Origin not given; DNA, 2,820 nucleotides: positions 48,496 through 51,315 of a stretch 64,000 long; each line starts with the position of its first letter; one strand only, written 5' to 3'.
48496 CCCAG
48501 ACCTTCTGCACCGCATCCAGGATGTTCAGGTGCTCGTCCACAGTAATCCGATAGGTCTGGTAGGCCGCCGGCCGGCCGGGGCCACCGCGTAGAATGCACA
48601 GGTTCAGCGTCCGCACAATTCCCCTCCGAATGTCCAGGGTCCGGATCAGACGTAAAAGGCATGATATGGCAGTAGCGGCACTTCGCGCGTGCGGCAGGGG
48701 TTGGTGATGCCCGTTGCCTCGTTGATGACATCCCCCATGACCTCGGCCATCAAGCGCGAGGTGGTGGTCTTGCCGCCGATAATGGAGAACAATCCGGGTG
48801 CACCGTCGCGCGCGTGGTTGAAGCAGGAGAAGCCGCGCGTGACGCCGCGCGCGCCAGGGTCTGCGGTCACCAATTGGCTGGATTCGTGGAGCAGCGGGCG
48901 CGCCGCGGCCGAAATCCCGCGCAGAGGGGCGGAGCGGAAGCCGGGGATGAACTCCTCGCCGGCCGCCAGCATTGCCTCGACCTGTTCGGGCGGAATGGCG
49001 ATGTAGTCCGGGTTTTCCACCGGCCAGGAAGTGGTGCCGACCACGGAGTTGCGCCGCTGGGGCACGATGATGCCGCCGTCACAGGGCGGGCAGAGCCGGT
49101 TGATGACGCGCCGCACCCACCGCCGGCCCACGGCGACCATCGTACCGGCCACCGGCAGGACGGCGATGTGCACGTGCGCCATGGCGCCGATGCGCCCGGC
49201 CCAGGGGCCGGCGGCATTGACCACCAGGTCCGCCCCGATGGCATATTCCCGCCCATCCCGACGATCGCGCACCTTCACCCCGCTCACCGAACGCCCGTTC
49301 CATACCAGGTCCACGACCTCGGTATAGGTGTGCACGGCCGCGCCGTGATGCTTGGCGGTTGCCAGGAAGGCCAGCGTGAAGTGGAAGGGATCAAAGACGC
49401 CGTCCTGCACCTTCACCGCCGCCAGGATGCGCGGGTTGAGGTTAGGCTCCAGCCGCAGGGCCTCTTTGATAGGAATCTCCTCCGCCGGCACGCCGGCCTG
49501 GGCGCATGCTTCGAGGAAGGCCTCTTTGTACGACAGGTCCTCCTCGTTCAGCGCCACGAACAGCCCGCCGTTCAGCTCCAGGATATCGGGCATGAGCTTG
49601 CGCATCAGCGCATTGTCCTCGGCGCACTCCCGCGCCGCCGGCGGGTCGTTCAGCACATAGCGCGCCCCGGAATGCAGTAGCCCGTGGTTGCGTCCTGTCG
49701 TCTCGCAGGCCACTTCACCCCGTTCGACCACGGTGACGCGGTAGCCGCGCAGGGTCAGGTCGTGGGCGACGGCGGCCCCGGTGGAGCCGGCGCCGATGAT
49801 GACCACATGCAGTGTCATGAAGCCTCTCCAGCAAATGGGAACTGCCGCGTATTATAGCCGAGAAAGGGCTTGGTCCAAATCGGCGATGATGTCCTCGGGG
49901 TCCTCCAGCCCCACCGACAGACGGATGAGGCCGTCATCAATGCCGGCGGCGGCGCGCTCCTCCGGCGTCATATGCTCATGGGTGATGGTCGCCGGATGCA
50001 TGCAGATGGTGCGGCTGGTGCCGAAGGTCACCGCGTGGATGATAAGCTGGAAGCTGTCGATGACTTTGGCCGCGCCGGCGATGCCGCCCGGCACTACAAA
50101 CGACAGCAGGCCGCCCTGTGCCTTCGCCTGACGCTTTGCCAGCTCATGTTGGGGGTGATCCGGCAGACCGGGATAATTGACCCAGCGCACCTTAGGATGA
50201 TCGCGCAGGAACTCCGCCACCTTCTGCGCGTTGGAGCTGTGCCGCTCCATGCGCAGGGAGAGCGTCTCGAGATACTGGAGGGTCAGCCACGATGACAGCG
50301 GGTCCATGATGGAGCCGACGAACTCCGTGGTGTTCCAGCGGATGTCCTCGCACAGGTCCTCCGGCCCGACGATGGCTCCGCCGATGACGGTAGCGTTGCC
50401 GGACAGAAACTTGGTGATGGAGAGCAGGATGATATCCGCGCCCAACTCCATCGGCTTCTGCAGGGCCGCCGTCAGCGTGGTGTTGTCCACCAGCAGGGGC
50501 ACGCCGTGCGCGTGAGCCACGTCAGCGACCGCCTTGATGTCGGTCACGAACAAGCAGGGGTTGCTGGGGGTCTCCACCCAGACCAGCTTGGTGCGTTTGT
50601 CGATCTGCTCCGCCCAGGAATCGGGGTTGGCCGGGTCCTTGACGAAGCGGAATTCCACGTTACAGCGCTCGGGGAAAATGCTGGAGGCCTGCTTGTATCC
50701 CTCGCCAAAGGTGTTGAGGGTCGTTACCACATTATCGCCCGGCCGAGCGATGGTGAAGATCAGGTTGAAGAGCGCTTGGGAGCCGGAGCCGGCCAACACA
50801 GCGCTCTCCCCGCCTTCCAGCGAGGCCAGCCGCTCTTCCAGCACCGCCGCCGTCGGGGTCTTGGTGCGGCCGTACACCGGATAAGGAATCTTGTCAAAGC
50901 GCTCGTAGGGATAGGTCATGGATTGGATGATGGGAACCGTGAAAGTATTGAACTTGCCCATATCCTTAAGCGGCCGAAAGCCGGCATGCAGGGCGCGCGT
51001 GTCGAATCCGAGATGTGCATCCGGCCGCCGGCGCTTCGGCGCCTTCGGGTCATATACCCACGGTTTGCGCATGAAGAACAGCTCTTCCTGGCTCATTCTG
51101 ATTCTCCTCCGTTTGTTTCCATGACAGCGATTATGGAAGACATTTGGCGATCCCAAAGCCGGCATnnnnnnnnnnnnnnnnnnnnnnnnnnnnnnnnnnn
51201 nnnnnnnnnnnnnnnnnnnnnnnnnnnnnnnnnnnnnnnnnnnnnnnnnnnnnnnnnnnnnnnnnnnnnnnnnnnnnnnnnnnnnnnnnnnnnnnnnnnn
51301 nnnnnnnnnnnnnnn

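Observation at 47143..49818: Chimeric respiratory complex: GlpA-type flavoprotein plus SdhB/SdhC/SdhD with no SdhA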

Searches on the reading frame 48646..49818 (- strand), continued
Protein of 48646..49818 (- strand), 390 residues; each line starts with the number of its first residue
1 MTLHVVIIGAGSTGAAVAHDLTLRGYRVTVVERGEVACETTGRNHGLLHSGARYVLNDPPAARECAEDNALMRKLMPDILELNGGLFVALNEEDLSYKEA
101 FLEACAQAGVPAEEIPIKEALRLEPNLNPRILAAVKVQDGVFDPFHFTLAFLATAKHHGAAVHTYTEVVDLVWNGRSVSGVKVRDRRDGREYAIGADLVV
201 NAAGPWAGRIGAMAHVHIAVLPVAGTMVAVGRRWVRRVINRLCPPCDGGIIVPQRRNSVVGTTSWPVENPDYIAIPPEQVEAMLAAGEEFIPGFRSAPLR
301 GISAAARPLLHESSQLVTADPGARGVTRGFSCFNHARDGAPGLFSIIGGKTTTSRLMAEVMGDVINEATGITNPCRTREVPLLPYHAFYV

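Call 27: find_related_loci(query=A1, collection=genome_contigs, flank=6000)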
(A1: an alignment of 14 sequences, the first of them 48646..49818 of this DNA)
Query A1 (390 aa) in genome_contigs; peptide patterns used: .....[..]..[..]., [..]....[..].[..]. (x = any residue, [..] = any of these).
598 stretches matched a pattern (row limit reached: there are more); 581 encode a relative of the query (tblastn E <= 1e-3); the best 80 are kept; 80 distinct loci.
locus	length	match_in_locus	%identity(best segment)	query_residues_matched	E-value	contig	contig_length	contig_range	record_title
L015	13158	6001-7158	68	1-389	0e+0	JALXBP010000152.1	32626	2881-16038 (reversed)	MAG: Anaerolineae bacterium isolate T2_metabat2_scaf2bin.107 T2_NODE_948_length_32626_cov_6.777562, whole genome shotgun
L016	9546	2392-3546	62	1-389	1e-157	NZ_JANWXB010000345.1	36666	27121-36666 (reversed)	MAG: Thermoflexus sp. isolate SKYG36 k141_48010, whole genome shotgun sequence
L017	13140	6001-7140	59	4-389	4e-146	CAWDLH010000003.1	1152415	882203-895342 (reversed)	MAG: uncultured Actinomycetota bacterium isolate MFD04944.bin.1.265 genome assembly, contig: contig_18200, whole genome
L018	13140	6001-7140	58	4-389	9e-143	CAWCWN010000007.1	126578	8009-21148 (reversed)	MAG: uncultured Chloroflexia bacterium isolate MFD05377.bin.2.163 genome assembly, contig: contig_88746, whole genome sh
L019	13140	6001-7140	56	4-389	3e-142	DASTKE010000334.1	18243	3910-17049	MAG TPA_asm: Ktedonobacteraceae bacterium isolate SMAG_U1933 k141_1060007, whole genome shotgun sequence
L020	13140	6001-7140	56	4-389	5e-141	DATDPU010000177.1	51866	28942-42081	MAG TPA_asm: Anaerolineae bacterium isolate SMAG_U7929 k141_521643, whole genome shotgun sequence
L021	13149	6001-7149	54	1-389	4e-141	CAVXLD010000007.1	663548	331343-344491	MAG: uncultured Verrucomicrobiae bacterium isolate MFD00731.bin.1.199 genome assembly, contig: contig_28673, whole genom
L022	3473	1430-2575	55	2-389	8e-146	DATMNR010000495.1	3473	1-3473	MAG TPA_asm: Ktedonobacteraceae bacterium isolate SMAG_U12855 k141_238257, whole genome shotgun sequence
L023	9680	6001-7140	56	4-389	1e-140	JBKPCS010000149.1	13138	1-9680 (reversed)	MAG: bacterium isolate GB_EKS_MAG_00045 GB_EKS_000000516285, whole genome shotgun sequence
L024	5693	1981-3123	54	3-389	3e-140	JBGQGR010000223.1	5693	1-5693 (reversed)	MAG: Anaerolineae bacterium isolate OBJ2_061818_090_22 k141_2368644_length_5693_cov_8.1693, whole genome shotgun sequenc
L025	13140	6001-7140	57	4-389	4e-140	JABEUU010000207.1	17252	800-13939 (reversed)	MAG: Candidatus Dormiibacterota bacterium isolate AG 12 k99_722408, whole genome shotgun sequence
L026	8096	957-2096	55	4-389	2e-139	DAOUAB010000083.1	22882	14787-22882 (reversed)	MAG TPA_asm: Anaerolineales bacterium isolate H61_599 k121_185184, whole genome shotgun sequence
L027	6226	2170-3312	55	3-389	1e-138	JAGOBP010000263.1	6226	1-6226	MAG: Thermoflexales bacterium isolate Go_SlAct_bin_560 Go_SlAct_76610_length_6226_cov_5.890474, whole genome shotgun seq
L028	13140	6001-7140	54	4-389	2e-138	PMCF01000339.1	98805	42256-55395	MAG: Anaerolineae bacterium isolate fen_1063 73.20120700_E3M.207_contig_86192, whole genome shotgun sequence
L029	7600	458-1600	55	3-389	2e-138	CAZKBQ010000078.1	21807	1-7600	MAG TPA_asm: uncultured Anaerolineae bacterium isolate SRP290908_co1_178 genome assembly, contig: NODE_3066_length_21807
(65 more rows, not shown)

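Call 31: search_solved_structures(query=window:48646-49818:-, max_evalue=0.00001, show_alignments=1)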
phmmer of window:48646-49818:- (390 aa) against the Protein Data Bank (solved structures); distinct sequences matched with E-value up to 0.00001: 16.
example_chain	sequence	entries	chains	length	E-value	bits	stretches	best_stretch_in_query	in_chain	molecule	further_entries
3da1_A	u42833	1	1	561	1.5e-20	76.9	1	3-381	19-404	Glycerol-3-phosphate dehydrogenase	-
1y56_B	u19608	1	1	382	2.4e-19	72.9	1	4-219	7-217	sarcosine oxidase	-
4ysh_A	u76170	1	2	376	7.8e-16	61.4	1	4-325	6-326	Glycine oxidase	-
7cyx_A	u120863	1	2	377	1.9e-15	60.1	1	5-349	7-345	Glycine oxidase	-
2qcu_A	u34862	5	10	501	2.9e-12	49.6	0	4-77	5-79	Aerobic glycerol-3-phosphate dehydrogenase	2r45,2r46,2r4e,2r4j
2rgh_A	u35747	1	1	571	1.8e-10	43.8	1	3-366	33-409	Alpha-Glycerophosphate Oxidase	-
2rgo_A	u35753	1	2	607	1.3e-09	40.9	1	3-212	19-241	Alpha-Glycerophosphate Oxidase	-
4x9m_A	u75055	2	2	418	4.5e-09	39.1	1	3-212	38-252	L-alpha-glycerophosphate oxidase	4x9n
7fgp_A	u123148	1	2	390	5.7e-09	38.8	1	3-318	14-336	Glycine/D-amino acid oxidase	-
1ryi_A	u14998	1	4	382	3e-08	36.4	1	5-308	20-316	GLYCINE OXIDASE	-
9woz_A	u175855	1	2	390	3.2e-08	36.3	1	5-308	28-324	Glycine oxidase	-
3if9_A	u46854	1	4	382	3.9e-08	36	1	5-308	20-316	Glycine oxidase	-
1pj5_A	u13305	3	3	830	4.5e-08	35.9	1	3-227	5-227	N,N-dimethylglycine oxidase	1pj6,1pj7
1ng3_A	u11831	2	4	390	4.9e-08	35.7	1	5-267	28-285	Glycine oxidase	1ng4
3gsi_A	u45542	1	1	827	5.8e-08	35.5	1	4-227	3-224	N,N-dimethylglycine oxidase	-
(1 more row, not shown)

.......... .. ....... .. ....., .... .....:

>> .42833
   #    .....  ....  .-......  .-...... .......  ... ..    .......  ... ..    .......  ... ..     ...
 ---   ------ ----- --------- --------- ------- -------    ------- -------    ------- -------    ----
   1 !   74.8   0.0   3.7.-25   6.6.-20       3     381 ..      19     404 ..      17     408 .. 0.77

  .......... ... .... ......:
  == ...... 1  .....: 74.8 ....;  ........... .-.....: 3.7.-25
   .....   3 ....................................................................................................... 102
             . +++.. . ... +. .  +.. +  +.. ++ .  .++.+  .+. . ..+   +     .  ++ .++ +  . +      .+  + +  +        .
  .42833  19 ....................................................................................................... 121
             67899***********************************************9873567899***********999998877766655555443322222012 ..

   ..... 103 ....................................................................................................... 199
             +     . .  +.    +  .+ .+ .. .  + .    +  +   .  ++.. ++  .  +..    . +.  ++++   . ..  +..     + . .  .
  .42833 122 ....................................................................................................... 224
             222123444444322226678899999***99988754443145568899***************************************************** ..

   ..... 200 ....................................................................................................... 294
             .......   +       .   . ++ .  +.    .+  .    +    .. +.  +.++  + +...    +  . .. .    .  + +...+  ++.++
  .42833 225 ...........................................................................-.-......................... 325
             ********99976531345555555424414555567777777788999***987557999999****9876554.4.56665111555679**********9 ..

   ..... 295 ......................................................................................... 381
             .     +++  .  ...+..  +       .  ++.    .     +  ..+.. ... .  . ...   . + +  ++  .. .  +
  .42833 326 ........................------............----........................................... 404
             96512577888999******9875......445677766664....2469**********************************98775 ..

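Call 41: predict_structure(alignment_id=A1)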
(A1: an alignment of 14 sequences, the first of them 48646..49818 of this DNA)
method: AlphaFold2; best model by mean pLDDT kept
length: 390 residues; sequences in the alignment: 14
mean_pLDDT: 80.3   pTM: 0.82
mean pLDDT of the five models: 80.3, 80.2, 78.8, 78.7, 76.1
residues with pLDDT >= 90: 116; 70-90: 207; 50-70: 42; < 50: 25
segments of 3 or more residues with pLDDT < 50: 36-46, 313-326
pLDDT, mean of each block of 10 residues (from residue 1): 88 88 94 55 46 73 75 66 73 88 88 92 92 84 75 91 90 95 92 97 84 86 79 84 67 79 71 82 88 90 75 43 49 88 86 81 91 81 81
secondary structure, 60 per line:
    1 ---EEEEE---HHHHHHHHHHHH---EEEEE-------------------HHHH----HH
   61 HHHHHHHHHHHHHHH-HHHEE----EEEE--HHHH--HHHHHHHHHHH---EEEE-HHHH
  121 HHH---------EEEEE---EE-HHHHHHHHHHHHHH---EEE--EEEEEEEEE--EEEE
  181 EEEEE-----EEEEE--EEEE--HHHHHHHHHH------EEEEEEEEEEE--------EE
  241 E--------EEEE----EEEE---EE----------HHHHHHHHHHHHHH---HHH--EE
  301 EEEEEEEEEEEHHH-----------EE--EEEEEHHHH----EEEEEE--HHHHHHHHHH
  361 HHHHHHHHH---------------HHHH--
elements in order: E4-8 H12-23 E27-31 H51-54 H59-75 E86-89 H92-95 H98-108 E112-115 H117-123 E133-137 H144-157 E161-163 E166-174 E177-185 E191-195 E198-201 H204-213 E220-230 E239-241 E250-253 E258-261 H277-290 E299-311 E330-334 H335-338 E343-348 H351-369 H385-388

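Call 43: fold_search(model_id=the predicted structure, library=pdb)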
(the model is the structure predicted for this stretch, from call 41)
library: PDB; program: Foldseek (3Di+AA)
matches with E <= 10: 1984; with E <= 0.001: 1159
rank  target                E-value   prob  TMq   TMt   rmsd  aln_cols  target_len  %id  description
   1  9a53_A                2.8e-27  1.00  0.84  0.60   3.4       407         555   22  Integrative model of GLPD-ATPF by crosslinking MS and deep learning (released 2024-09-18)
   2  2rgo_A                5.0e-25  1.00  0.78  0.57   4.5       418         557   22  Structure of Alpha-Glycerophosphate Oxidase from Streptococcus sp.: A Template for the Mitochondrial Alpha-Glycerophos (released 2008-01-15)
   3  4ysh_B                6.8e-25  1.00  0.70  0.74   6.8       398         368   22  Crystal structure of glycine oxidase from Geobacillus kaustophilus (released 2016-03-23)
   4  2rgh                  1.5e-24  1.00  0.80  0.59   4.1       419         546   21  Structure of Alpha-Glycerophosphate Oxidase from Streptococcus sp.: A Template for the Mitochondrial Alpha-Glycerophosph (released 2008-01-15)
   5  1y56_B                2.6e-24  1.00  0.71  0.73   5.2       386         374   22  Crystal structure of L-proline dehydrogenase from P.horikoshii (released 2005-07-26)
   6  4ysh_A                1.9e-23  1.00  0.65  0.68   7.6       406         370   22  Crystal structure of glycine oxidase from Geobacillus kaustophilus (released 2016-03-23)
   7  7cyx_A                3.6e-23  1.00  0.69  0.73   6.4       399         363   23  Crystal strcuture of Glycine oxidase from Bacillus cereus ATCC 14579 (released 2020-10-14)
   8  3da1                  4.1e-23  1.00  0.73  0.58   3.4       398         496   23  X-Ray structure of the glycerol-3-phosphate dehydrogenase from Bacillus halodurans complexed with FAD. Northeast Structu (released 2008-07-29)
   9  2qcu_A                4.8e-23  1.00  0.79  0.63   4.1       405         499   21  Crystal structure of Glycerol-3-phosphate Dehydrogenase from Escherichia coli (released 2008-04-15)
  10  2qcu_B                7.7e-23  1.00  0.79  0.63   3.9       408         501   21  Crystal structure of Glycerol-3-phosphate Dehydrogenase from Escherichia coli (released 2008-04-15)
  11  2rgo_B                9.2e-23  1.00  0.80  0.60   4.7       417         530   22  Structure of Alpha-Glycerophosphate Oxidase from Streptococcus sp.: A Template for the Mitochondrial Alpha-Glycerophos (released 2008-01-15)
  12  2r4e_A                1.2e-22  1.00  0.79  0.63   4.1       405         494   21  Crystal structure of Escherichia coli Glycerol-3-phosphate Dehydrogenase in complex with DHAP (released 2008-04-29)
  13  2r45_A                2.1e-22  1.00  0.80  0.64   3.8       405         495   21  Crystal structure of Escherichia coli Glycerol-3-phosphate Dehydrogenase in complex with 2-phospho-d-glyceric acid (released 2008-04-15)
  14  1pj6                  2.2e-22  1.00  0.72  0.35   5.0       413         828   20  Crystal structure of dimethylglycine oxidase of Arthrobacter globiformis in complex with folic acid (released 2003-10-07)
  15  7fgp_A                6.7e-22  1.00  0.69  0.71   5.6       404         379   20  Crystal structure of Aureimonas altamirenisis flavin-containing opine dehydrogenase (FAD-bound form) (released 2022-08-31)
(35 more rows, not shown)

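Call 46: search_protein_families(library=pfam, proteins=[L001:10622-11254:+, L004:10690-11340:+, L007:9094-9540:+, L013:2457-2888:+, L009:13515-13961:+, L009:7162-7437:+], max_evalue=0.1)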
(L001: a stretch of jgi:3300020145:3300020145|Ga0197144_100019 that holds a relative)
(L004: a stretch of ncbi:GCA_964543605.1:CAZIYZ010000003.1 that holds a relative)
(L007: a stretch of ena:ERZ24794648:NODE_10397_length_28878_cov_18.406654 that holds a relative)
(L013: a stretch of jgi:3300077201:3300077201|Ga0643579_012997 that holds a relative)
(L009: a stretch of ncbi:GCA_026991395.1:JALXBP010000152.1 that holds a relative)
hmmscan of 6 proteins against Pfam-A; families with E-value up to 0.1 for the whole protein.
L001:10622-11254:+ (210 aa): 0 families

L004:10690-11340:+ (216 aa): 4 families
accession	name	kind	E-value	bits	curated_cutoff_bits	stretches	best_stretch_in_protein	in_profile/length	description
PF00398.26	RrnaAD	-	2.8e-05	23.8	24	1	32-115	27-96/263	Ribosomal RNA adenine dimethylase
PF13649.12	Methyltransf_25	-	0.00026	22.1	27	1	39-120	1-77/97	Methyltransferase domain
PF08241.18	Methyltransf_11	-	0.0093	17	21.2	1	41-120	2-72/95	Methyltransferase domain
PF05219.18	DREV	-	0.061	12.9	26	1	37-66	96-125/265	DREV methyltransferase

L007:9094-9540:+ (148 aa): 2 families
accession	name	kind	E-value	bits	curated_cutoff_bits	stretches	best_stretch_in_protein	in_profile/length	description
PF05014.21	Nuc_deoxyrib_tr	-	0.00038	21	28.8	1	19-109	12-102/117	Nucleoside 2-deoxyribosyltransferase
PF15891.11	Nuc_deoxyri_tr2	-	0.052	14.3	30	1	19-103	14-101/105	Nucleoside 2-deoxyribosyltransferase like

L013:2457-2888:+ (143 aa): 1 family
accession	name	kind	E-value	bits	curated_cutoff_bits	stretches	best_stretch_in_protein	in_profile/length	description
PF05014.21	Nuc_deoxyrib_tr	-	0.0046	17.5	28.8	1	19-109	12-102/117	Nucleoside 2-deoxyribosyltransferase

L009:13515-13961:+ (148 aa): 1 family
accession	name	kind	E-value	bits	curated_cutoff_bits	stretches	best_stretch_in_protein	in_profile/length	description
PF07676.18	PD40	-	0.00028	21.2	20.9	1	93-109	9-25/38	WD40-like Beta Propeller Repeat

L009:7162-7437:+ (91 aa): 0 families

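Call 47: search_protein_families(library=ncbifam, proteins=[L001:10622-11254:+, L004:10690-11340:+, L007:9094-9540:+, L013:2457-2888:+], max_evalue=0.1)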
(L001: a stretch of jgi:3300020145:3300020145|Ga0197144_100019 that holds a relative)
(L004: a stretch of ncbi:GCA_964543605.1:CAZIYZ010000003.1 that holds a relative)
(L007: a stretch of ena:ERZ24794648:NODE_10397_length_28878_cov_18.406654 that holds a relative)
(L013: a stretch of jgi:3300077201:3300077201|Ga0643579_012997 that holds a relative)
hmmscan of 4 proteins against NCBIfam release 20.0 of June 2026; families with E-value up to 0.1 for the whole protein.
L001:10622-11254:+ (210 aa): 6 families
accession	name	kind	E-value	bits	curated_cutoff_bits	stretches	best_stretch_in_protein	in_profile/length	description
NF043040.1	corrin_prot_MT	hypoth_equivalog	2.7e-06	27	180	1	23-70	29-77/216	corrinoid protein-associated methyltransferase CpaM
NF000468.1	Erm37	exception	4.2e-05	23.6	350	1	31-64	29-62/179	23S rRNA (adenine(2058)-N(6))-methyltransferase Erm(37)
NF041820.1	daptide_MTase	equivalog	0.0043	16.5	175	1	31-71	32-73/243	daptide-type RiPP biosynthesis methyltransferase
NF000499.2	Erm23S_rRNA_broad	equivalog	0.0046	16.4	212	1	26-64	13-53/244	23S ribosomal RNA methyltransferase Erm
NF000058.2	Erm41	exception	0.0049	16.8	350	1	17-65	12-62/173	23S rRNA (adenine(2058)-N(6))-methyltransferase Erm(41)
TIGR00755.1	ksgA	equivalog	0.019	14.3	171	0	23-64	16-59/256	16S rRNA (adenine(1518)-N(6)/adenine(1519)-N(6))-dimethyltransferase RsmA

L004:10690-11340:+ (216 aa): 7 families
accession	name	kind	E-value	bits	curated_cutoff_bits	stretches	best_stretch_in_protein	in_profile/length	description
NF000499.2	Erm23S_rRNA_broad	equivalog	0.0022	17.4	212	1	30-105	18-85/244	23S ribosomal RNA methyltransferase Erm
NF012218.0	erm_38_23S_MT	exception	0.0065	15.4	800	1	38-173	35-149/386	23S rRNA (adenine(2058)-N(6))-methyltransferase Erm(38)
NF043040.1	corrin_prot_MT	hypoth_equivalog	0.013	15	180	1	26-73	31-79/216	corrinoid protein-associated methyltransferase CpaM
NF000337.1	erm_SHROVE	exception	0.05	12.9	320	1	27-64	20-57/248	ErmE/ErmH/ErmO/ErmR family 23S rRNA (adenine(2058)-N(6))-methyltransferase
NF001453.0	PRK00312.1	equivalog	0.062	12.9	188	1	29-72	74-117/217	protein-L-isoaspartate(D-aspartate) O-methyltransferase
NF000411.1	Erm45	exception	0.064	13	525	1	35-72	29-66/245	23S rRNA (adenine(2058)-N(6))-methyltransferase Erm(45)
NF041820.1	daptide_MTase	equivalog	0.076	12.5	175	1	36-72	37-73/243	daptide-type RiPP biosynthesis methyltransferase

L007:9094-9540:+ (148 aa): 0 families

L013:2457-2888:+ (143 aa): 0 families

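Call 83: search_protein_representatives(protein=window:48646-49818:-)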
Query: 390 residues. Proteins with E-value up to 0.001 (for the whole library): 9894; up to 1e-10: 3041; up to 1e-30: 381. The best 150 are listed.
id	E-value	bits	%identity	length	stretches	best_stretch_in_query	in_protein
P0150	1.6e-105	369.8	49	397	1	3-389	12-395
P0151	3.5e-105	368.7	52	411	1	4-388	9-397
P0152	3.0e-104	365.7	47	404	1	4-389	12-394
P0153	2.6e-102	359.3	46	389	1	5-389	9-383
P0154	4.5e-101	355.2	57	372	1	5-298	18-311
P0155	8.2e-101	354.4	45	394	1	5-389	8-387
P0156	2.2e-95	336.5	46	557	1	4-383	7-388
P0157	1.3e-91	324.0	42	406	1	4-389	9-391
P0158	9.4e-90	317.9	44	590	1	2-379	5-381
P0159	1.9e-89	316.9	42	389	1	5-389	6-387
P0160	1.1e-88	314.5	43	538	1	2-380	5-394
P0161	1.7e-88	313.8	42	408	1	4-385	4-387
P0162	5.1e-87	309.0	44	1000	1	4-379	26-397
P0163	3.0e-86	306.4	48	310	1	80-389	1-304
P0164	4.6e-86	305.8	43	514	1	4-382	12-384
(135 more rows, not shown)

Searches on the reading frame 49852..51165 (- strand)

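Call 3: search_protein_families(library=pfam, proteins=[window:49852-51165:-], max_evalue=0.01)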
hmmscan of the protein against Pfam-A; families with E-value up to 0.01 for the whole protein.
window:49852-51165:- (437 aa): 6 families
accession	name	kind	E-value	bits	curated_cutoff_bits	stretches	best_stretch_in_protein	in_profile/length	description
PF01053.26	Cys_Met_Meta_PP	-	1.5e-117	392.8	27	1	55-434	1-380/381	Cys/Met metabolism PLP-dependent enzyme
PF00155.27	Aminotran_1_2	-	9.7e-09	35.3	19.7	1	104-228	42-186/361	Aminotransferase class I and II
PF01212.27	Beta_elim_lyase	-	5.7e-06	26.3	27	1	103-324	31-269/288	Beta-eliminating lyase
PF01041.23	DegT_DnrJ_EryC1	-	3.7e-05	23.5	19.8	1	104-228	24-146/360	DegT/DnrJ/EryC1/StrS aminotransferase family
PF00266.25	Aminotran_5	-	0.0012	18.3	21.5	1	181-256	129-205/371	Aminotransferase class-V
PF06838.17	Met_gamma_lyase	-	0.0014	17.7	24.2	1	168-275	128-246/405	Methionine gamma-lyase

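Call 4: search_protein_families(library=ncbifam, proteins=[window:49852-51165:-], max_evalue=0.01)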
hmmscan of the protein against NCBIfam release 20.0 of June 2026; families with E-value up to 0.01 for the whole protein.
window:49852-51165:- (437 aa): 69 families (the best 25 are shown)
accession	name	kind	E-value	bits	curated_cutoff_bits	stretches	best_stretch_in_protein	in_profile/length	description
TIGR01326.1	OAH_OAS_sulfhy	subfamily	3.6e-106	355.4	495.1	2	54-270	2-221/418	O-acetylhomoserine aminocarboxypropyltransferase/cysteine synthase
NF006003.0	PRK08133.1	equivalog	1.5e-103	346.5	522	1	80-435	41-395/396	O-succinylhomoserine sulfhydrylase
NF005695.0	PRK07503.1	equivalog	8.2e-103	344.2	666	1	49-436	5-396/403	methionine gamma-lyase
TIGR01328.1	met_gam_lyase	equivalog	3.2e-102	342.3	549.7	1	53-437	3-391/391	methionine gamma-lyase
TIGR01325.1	O_suc_HS_sulf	equivalog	2.3e-99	332.6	510.05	1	91-434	41-380/380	O-succinylhomoserine sulfhydrylase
NF005871.0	PRK07811.1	equivalog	7.6e-98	327.6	513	1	50-436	9-388/389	cystathionine gamma-synthase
NF004876.0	PRK06234.1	subfamily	2.2e-96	323.3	666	1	51-436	6-397/400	methionine gamma-lyase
NF005872.0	PRK07812.1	equivalog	6.5e-92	308.3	703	2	46-267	9-234/439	bifunctional o-acetylhomoserine/o-acetylserine sulfhydrylase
NF006097.0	PRK08249.1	equivalog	1.7e-91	306.6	600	1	53-436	10-395/402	cystathionine gamma-synthase family protein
NF006096.0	PRK08248.1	equivalog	4.9e-91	305.5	726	2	283-435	273-426/431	homocysteine synthase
TIGR02080.1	O_succ_thio_ly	equivalog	1.4e-90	303.8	504.55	1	68-435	15-380/382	cystathionine gamma-synthase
NF004757.0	PRK06084.1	equivalog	4.9e-90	302.4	790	2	282-435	267-421/425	bifunctional O-acetylhomoserine aminocarboxypropyltransferase/cysteine synthase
NF006004.0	PRK08134.1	equivalog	7.6e-89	298.3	636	2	283-434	273-425/433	O-acetylhomoserine aminocarboxypropyltransferase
NF004650.0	PRK05994.1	equivalog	3.6e-88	296.2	667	2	51-267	5-224/427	O-acetylhomoserine aminocarboxypropyltransferase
NF005976.0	PRK08064.1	equivalog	7.1e-87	291.9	627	1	53-436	6-382/390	cystathionine beta-lyase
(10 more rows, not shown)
